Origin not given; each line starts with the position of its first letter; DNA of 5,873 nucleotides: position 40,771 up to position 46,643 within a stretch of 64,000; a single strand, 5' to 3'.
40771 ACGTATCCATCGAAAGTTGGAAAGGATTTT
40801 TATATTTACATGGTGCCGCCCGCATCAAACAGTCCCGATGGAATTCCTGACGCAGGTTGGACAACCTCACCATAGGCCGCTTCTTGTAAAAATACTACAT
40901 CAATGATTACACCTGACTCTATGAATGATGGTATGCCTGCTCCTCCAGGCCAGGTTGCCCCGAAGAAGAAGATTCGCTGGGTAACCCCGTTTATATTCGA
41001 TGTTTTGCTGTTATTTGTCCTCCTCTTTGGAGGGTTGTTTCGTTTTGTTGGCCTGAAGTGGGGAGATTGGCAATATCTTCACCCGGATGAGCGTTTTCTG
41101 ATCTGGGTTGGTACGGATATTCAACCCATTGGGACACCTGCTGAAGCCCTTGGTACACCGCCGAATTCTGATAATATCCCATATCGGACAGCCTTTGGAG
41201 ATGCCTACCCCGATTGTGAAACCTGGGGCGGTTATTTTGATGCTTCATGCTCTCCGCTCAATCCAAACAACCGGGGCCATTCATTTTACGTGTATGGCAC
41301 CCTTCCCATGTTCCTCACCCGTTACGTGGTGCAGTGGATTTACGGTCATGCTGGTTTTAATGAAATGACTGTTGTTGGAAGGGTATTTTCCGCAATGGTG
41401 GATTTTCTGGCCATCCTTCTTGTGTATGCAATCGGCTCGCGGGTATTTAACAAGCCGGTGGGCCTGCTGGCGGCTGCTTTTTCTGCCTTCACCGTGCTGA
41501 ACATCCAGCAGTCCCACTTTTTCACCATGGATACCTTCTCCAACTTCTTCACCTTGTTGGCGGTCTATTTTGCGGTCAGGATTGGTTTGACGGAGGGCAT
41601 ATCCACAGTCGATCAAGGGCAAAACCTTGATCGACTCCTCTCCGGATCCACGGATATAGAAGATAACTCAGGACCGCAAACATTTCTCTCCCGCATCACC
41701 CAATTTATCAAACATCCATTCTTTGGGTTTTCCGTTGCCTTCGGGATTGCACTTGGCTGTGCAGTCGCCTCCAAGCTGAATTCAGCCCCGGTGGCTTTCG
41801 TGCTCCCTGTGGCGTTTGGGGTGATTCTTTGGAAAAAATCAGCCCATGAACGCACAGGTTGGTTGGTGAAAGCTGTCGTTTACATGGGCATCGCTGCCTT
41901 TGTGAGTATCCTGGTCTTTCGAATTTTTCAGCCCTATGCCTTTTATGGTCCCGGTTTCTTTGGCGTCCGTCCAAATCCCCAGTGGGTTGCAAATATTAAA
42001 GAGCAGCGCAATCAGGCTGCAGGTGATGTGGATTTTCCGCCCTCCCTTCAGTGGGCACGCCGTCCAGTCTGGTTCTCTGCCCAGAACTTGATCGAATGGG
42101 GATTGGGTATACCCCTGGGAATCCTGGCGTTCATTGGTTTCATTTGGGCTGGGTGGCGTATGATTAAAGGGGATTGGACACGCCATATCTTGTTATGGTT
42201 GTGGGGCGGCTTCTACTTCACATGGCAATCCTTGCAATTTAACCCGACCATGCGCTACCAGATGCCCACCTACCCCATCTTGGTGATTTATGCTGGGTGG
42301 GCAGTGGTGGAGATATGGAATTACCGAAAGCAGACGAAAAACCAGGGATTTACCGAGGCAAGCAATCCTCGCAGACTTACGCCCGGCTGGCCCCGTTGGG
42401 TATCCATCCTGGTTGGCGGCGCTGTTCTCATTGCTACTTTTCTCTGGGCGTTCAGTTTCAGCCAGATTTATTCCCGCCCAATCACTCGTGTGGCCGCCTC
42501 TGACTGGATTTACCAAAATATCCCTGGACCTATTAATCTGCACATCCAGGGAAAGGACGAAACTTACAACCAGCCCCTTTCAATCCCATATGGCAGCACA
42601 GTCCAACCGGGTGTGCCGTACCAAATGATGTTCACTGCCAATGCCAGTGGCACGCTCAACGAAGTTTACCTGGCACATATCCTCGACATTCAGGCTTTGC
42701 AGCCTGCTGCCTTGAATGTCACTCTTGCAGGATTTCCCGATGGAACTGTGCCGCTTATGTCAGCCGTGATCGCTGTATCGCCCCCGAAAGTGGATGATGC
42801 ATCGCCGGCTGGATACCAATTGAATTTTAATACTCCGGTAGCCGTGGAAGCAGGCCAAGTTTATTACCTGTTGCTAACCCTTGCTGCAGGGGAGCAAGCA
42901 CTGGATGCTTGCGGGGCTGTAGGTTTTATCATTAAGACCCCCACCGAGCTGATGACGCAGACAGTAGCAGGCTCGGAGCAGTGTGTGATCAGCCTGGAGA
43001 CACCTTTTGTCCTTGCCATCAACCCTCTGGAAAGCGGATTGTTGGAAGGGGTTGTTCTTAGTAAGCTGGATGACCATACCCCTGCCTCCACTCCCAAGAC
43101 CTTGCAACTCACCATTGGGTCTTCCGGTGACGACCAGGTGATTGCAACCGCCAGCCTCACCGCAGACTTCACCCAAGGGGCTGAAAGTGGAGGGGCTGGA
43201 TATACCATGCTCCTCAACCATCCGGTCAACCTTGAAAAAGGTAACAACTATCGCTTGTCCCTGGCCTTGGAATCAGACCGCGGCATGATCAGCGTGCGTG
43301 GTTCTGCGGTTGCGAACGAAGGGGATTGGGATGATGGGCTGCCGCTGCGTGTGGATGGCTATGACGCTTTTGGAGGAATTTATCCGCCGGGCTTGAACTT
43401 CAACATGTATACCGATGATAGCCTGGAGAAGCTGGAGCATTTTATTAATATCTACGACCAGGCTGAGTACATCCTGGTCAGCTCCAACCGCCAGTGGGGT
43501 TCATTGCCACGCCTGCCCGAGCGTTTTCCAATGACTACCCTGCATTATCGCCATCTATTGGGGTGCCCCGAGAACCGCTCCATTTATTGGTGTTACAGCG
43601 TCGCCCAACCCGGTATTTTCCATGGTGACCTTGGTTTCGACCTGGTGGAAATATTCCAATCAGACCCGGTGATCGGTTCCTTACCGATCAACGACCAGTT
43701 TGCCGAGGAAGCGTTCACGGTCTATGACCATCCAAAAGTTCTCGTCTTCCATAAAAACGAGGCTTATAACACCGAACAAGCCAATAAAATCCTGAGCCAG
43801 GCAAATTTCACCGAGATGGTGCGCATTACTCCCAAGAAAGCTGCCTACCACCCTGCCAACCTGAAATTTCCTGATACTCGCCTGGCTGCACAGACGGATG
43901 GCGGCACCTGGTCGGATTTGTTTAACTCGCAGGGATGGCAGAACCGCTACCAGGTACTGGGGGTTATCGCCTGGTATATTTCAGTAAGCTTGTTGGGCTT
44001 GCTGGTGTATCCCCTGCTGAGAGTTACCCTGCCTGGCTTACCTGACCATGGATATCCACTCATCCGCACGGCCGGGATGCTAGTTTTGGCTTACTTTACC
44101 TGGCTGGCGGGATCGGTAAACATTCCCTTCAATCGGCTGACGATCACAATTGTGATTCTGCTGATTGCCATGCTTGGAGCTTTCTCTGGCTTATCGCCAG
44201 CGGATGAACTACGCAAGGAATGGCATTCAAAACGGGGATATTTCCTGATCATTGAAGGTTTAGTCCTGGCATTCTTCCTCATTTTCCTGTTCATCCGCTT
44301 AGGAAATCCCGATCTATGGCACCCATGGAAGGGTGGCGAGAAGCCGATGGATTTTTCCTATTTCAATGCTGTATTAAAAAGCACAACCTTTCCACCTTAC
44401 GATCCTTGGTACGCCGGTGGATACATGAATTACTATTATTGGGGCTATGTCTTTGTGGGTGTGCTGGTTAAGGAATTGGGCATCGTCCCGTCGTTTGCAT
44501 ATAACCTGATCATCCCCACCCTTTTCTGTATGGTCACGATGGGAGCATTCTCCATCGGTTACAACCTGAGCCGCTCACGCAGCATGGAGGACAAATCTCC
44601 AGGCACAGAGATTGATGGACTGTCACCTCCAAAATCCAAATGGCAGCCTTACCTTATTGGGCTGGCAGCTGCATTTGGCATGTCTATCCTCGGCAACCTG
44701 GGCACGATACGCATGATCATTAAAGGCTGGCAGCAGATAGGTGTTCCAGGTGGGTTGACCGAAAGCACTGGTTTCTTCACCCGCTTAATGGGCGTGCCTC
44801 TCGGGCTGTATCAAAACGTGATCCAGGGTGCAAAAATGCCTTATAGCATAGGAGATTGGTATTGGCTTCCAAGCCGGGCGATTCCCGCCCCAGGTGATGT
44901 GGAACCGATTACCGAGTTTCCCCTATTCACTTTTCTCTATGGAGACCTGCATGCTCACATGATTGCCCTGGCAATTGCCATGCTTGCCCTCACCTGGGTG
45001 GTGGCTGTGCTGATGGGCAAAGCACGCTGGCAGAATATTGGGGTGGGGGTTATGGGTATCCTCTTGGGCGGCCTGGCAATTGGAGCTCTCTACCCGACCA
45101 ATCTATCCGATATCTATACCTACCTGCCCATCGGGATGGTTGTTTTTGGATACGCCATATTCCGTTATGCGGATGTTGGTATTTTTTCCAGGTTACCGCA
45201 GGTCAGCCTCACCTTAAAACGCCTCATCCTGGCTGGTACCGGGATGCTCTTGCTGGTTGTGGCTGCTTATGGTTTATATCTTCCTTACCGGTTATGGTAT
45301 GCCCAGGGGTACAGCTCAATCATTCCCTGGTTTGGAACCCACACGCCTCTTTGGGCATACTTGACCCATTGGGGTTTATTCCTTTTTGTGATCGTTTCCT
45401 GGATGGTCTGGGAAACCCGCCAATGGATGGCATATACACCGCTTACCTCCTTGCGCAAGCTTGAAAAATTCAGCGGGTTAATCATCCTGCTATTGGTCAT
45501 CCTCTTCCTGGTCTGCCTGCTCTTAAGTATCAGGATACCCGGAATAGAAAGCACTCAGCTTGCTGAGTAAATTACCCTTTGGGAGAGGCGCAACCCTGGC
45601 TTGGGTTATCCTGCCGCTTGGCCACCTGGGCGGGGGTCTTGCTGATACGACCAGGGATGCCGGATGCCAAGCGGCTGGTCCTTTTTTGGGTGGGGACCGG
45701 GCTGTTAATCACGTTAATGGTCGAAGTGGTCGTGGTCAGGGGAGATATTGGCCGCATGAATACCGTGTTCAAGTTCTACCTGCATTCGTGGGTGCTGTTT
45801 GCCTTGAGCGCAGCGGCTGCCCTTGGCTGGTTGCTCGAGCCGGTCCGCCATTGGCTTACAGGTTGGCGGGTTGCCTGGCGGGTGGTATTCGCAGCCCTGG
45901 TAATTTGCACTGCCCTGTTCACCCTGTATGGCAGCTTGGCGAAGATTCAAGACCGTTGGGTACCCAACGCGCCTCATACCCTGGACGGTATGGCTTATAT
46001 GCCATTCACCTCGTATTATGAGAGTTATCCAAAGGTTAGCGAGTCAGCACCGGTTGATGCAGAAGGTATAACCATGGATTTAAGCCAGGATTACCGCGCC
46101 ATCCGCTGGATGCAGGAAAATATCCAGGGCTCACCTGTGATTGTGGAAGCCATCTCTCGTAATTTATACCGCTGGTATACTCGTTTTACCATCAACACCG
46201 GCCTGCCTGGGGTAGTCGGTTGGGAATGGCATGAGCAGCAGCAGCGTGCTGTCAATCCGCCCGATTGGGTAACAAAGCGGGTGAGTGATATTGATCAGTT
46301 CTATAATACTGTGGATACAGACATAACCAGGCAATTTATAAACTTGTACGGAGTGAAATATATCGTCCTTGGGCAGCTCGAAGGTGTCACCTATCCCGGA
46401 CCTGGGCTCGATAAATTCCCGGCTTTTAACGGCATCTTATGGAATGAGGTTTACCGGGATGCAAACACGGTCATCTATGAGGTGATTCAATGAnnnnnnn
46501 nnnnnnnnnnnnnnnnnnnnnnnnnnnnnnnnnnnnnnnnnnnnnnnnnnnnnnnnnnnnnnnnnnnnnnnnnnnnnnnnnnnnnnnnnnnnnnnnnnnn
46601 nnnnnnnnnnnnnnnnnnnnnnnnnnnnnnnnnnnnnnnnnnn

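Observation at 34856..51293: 16-kb cluster of membrane glycosylation-like genes built around two Chlor_Arch_YYY (DUF2298) paralogs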

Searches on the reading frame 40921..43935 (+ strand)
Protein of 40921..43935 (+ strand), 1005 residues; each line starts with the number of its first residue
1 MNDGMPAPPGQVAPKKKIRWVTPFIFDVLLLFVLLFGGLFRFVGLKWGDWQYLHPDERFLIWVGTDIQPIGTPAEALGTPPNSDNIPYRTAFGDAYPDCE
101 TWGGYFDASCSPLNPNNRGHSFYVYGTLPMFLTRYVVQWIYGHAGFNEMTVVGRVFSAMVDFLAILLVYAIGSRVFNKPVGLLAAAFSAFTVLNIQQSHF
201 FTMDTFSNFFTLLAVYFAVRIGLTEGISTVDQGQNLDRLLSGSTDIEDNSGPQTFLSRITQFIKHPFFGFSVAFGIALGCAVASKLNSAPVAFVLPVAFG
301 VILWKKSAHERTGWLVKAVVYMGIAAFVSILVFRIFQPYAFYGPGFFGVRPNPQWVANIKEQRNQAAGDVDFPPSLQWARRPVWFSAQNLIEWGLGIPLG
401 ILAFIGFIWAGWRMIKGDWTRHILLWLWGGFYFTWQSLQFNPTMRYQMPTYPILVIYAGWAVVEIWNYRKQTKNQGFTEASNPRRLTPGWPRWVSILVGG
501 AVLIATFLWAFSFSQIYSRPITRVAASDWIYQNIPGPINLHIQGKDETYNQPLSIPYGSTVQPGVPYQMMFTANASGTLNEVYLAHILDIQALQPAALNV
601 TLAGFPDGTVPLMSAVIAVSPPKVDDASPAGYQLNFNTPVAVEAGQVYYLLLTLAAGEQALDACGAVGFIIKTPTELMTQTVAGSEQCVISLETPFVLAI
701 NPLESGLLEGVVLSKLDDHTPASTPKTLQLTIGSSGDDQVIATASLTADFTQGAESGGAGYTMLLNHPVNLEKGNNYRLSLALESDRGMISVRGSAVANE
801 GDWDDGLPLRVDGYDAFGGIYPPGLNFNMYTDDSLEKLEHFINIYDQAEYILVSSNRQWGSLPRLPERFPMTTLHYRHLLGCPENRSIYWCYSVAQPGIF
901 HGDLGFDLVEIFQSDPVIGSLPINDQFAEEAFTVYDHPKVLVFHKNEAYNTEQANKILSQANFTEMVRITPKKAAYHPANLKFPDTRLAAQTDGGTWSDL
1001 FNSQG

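Call 46: predict_structure(alignment_id=A2)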
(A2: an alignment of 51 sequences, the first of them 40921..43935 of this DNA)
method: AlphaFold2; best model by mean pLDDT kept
length: 1005 residues; sequences in the alignment: 51
mean_pLDDT: 76.9   pTM: 0.68
mean pLDDT of the five models: 76.9, 76.9, 76.8, 75.7, 74.7
residues with pLDDT >= 90: 231; 70-90: 515; 50-70: 132; < 50: 127
segments of 3 or more residues with pLDDT < 50: 1-21, 226-253, 368-380, 474-488, 626-629, 856-864, 926-934, 979-984, 994-1005
pLDDT, mean of each block of 10 residues (from residue 1): 34 39 77 89 70 69 86 83 81 77 83 82 77 91 86 91 94 91 92 79 89 94 55 37 37 66 85 96 87 90 82 85 94 88 73 80 55 44 70 76 92 88 90 76 66 92 81 46 48 84 86 70 86 94 87 88 85 92 87 68 81 81 54 81 88 77 86 84 83 83 88 80 74 70 84 62 90 91 78 88 69 84 83 83 92 63 57 87 79 83 90 73 52 58 90 91 64 51 48 45 35
secondary structure, 60 per line:
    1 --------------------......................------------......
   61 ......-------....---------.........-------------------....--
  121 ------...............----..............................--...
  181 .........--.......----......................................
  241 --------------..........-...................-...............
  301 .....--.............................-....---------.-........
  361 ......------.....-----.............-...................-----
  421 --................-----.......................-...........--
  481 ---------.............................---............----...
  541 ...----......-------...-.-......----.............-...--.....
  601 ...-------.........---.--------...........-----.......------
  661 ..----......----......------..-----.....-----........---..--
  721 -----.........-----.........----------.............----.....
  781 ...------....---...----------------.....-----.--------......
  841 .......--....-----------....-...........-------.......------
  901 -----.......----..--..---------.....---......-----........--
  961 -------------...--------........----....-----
elements in order (helices of 4 or more, strands of 3 or more residues): H21-42 H55-66 H74-77 H87-95 H115-118 H127-141 H146-175 H178-189 H192-198 H203-240 H255-264 H266-284 H286-305 H308-336 H353-366 H373-377 H383-395 H397-415 H423-438 H444-466 H468-478 H490-518 H522-533 E538-543 E548-553 E561-563 E567-572 E577-589 E596-603 E611-619 E632-642 E648-654 E667-672 E677-682 E696-700 E706-713 E726-734 E740-748 E759-771 E776-783 E790-793 E797-799 H816-820 H835-847 E850-853 H865-868 H870-880 H888-894 E906-912 H932-936 E940-945 H951-958 H985-992 H997-1000

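Call 49: fold_search(model_id=the predicted structure, library=pdb)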
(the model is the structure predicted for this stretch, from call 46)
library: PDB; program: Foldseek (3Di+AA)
matches with E <= 10: 855; with E <= 0.001: 33
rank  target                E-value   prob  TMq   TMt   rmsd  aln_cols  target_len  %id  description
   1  3wak                  8.6e-09  1.00  0.29  0.34  11.3       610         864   15  Crystal structure of the Archaeoglobus fulgidus oligosaccharyltransferase (O29867_ARCFU) in the apo form (released 2013-10-30)
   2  7e9s_A                3.3e-08  1.00  0.31  0.36  12.1       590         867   14  Archaeal oligosaccharyltransferase AglB from Archaeoglobus fulgidus in complex with an inhibitory peptide and a dolich (released 2021-09-08)
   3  5gmy_A                4.9e-08  1.00  0.31  0.36  11.0       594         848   14  Crystal structure of the Archaeoglobus fulgidus oligosaccharyltransferase (O29867_ARCFU) tethered with an acceptor pep (released 2017-02-01)
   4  3waj                  1.6e-07  1.00  0.29  0.36  13.4       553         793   14  Crystal structure of the Archaeoglobus fulgidus oligosaccharyltransferase (O29867_ARCFU) complex with Zn and sulfate (released 2013-10-30)
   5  9i5k_A                3.8e-07  1.00  0.28  0.53   9.1       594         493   12  Structure of the Chaetomium thermophilum Pmt4 homodimer (C2 symmetry) (released 2025-12-24)
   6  9n9j_I                2.0e-06  1.00  0.29  0.41  13.1       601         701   12  Structure of a GRP94 folding intermediate engaged with a CCDC134- and FKBP11-bound secretory translocon (released 2025-11-19)
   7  7bvc_A                2.4e-06  1.00  0.29  0.27  22.0      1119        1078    8  Cryo-EM structure of Mycobacterium smegmatis arabinosyltransferase EmbA-EmbB-AcpM2 in complex with ethambutol (released 2020-04-29)
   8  5ezm                  4.9e-06  1.00  0.27  0.46  14.4       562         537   15  Crystal Structure of ArnT from Cupriavidus metallidurans in the apo state (released 2016-02-17)
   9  8pn9_A                7.6e-06  1.00  0.31  0.45  10.6       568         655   13  Structure of human oligosaccharyltransferase OST-A complex bound to NGI-1 (released 2024-05-08)
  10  8b6l_I                7.6e-06  1.00  0.31  0.43  11.6       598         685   14  Subtomogram average of the human Sec61-TRAP-OSTA-translocon (released 2022-12-07)
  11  5f15                  7.9e-06  1.00  0.25  0.42  15.9       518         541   16  Crystal Structure of ArnT from Cupriavidus metallidurans bound to Undecaprenyl phosphate (released 2016-02-17)
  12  6s7o_A                1.0e-05  1.00  0.28  0.40  11.9       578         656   13  Cryo-EM structure of human oligosaccharyltransferase complex OST-A (released 2019-12-18)
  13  6ezn_F                1.2e-05  1.00  0.30  0.44  12.6       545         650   12  Cryo-EM structure of the yeast oligosaccharyltransferase (OST) complex (released 2018-01-17)
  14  8agb_A                2.2e-05  1.00  0.29  0.43  11.4       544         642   12  Structure of yeast oligosaccharylransferase complex with lipid-linked oligosaccharide bound (released 2022-12-07)
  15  7bve_A                2.5e-05  1.00  0.26  0.25  21.3      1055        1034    9  Cryo-EM structure of Mycobacterium smegmatis arabinosyltransferase EmbC2-AcpM2 in complex with ethambutol (released 2020-04-29)
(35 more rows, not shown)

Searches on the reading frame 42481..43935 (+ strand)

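Call 76: search_protein_families(library=pfam, proteins=[window:42481-43935:+], max_evalue=10)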
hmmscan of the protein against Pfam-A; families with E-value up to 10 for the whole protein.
window:42481-43935:+ (485 aa): 1 family
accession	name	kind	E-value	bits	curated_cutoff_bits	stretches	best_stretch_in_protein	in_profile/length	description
PF13313.11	DUF4082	-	0.00071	20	28.4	2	104-141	61-99/143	Domain of unknown function (DUF4082)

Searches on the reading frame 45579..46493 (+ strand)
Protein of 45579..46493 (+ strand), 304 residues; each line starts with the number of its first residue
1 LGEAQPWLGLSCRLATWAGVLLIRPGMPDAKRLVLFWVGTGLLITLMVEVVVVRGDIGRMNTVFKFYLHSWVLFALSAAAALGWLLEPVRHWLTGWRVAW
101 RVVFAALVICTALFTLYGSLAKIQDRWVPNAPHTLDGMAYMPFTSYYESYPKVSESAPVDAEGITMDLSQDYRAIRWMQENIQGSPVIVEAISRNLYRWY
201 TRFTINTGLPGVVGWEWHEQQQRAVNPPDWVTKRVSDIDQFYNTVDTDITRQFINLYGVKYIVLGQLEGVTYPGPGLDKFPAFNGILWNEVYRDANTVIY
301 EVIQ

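Call 3: search_protein_families(library=pfam, proteins=[window:45579-46493:+], max_evalue=0.01)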
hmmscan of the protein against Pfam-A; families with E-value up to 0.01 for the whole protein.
window:45579-46493:+ (304 aa): 1 family
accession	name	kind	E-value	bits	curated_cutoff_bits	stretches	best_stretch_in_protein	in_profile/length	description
PF10060.15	DUF2298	-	4.4e-13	49.5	27.8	1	8-74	421-488/488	Uncharacterized membrane protein (DUF2298)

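Call 4: search_protein_families(library=ncbifam, proteins=[window:45579-46493:+], max_evalue=0.01)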
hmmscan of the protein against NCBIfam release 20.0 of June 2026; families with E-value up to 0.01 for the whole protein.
window:45579-46493:+ (304 aa): 1 family
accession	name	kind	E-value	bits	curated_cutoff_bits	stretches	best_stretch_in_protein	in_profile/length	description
TIGR03662.1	Chlor_Arch_YYY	subfamily_domain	3.2e-59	201.3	300.25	1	17-302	467-726/727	chlor_Arch_YYY domain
